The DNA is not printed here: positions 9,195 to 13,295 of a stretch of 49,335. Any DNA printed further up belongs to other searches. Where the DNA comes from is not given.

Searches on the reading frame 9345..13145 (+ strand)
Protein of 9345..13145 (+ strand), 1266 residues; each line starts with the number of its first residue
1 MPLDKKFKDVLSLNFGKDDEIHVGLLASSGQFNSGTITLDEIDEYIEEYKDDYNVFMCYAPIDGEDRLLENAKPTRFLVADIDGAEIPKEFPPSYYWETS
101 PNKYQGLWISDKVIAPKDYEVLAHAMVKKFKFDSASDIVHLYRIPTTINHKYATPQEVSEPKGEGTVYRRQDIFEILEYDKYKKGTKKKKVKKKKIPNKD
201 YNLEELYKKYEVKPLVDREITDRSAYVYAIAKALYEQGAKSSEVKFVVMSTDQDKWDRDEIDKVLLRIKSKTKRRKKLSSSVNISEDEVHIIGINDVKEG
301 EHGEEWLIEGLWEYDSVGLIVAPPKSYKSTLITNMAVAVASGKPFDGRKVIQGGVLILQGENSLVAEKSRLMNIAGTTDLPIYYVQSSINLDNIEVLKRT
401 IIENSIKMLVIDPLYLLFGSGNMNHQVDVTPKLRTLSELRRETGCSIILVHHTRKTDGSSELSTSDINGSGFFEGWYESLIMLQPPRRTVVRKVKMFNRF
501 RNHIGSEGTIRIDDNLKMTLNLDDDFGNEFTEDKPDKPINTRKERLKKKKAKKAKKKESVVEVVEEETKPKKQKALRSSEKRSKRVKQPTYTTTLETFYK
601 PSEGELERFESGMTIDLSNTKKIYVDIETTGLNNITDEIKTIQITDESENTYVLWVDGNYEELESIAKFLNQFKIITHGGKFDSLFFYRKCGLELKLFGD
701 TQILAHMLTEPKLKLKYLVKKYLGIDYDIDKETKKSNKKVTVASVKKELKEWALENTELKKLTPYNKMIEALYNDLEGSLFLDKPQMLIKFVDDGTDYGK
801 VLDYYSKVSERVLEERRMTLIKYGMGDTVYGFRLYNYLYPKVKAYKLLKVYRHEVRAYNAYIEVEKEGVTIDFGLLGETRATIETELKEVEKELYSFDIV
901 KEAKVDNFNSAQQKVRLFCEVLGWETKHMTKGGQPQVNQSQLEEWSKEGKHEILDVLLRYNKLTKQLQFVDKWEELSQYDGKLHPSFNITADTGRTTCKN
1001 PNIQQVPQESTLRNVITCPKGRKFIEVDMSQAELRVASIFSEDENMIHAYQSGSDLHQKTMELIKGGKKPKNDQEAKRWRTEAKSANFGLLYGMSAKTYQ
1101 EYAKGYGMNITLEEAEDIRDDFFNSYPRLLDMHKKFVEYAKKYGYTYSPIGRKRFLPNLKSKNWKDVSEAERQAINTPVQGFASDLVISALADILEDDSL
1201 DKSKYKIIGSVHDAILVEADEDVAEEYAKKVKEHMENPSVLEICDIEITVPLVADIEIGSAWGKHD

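Call 10: search_protein_families(library=phrogs, proteins=[window:9345-13145:+], max_evalue=0.001)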
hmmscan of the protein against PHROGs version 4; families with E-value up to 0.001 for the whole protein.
window:9345-13145:+ (1266 aa): 15 families
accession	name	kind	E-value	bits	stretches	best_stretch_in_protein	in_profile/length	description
phrog_17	-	DNA, RNA and nucleotide metabolism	6.1e-115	386.7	1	525-1264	557-1232/1445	DNA polymerase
phrog_3123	-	unknown function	7.3e-62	210.7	1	41-489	53-542/583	-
phrog_2573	-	DNA, RNA and nucleotide metabolism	7.1e-44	151.3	1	1019-1260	12-272/336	DNA polymerase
phrog_1284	-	unknown function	1.8e-36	127.1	1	301-492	21-230/306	-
phrog_5995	-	DNA, RNA and nucleotide metabolism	6.5e-35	121.8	1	1089-1263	3-176/236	DNA polymerase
phrog_906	-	DNA, RNA and nucleotide metabolism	9e-21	75.3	1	304-490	516-703/872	DNA polymerase/primase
phrog_15971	-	DNA, RNA and nucleotide metabolism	1.1e-20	75.2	1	911-1262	52-372/376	DNA polymerase I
phrog_2850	-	unknown function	1.2e-16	61.7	1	217-456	60-310/465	-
phrog_10285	-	DNA, RNA and nucleotide metabolism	1.8e-12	47.9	1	1002-1238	31-299/321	DNA polymerase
phrog_2597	-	DNA, RNA and nucleotide metabolism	3.5e-11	43.3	1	305-556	357-617/747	DNA primase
phrog_243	-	DNA, RNA and nucleotide metabolism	2e-05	24.7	1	385-469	119-210/273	DnaB-like replicative helicase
phrog_6357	-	unknown function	3.4e-05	24.3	1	303-459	19-169/321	-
phrog_3228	-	DNA, RNA and nucleotide metabolism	0.00011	21.6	0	305-456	364-531/766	replicative helicase-primase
phrog_35406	-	DNA, RNA and nucleotide metabolism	0.0002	21.6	0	1013-1058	9-54/320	DNA polymerase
phrog_7766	-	DNA, RNA and nucleotide metabolism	0.00034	21.1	0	1160-1237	93-163/186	DNA polymerase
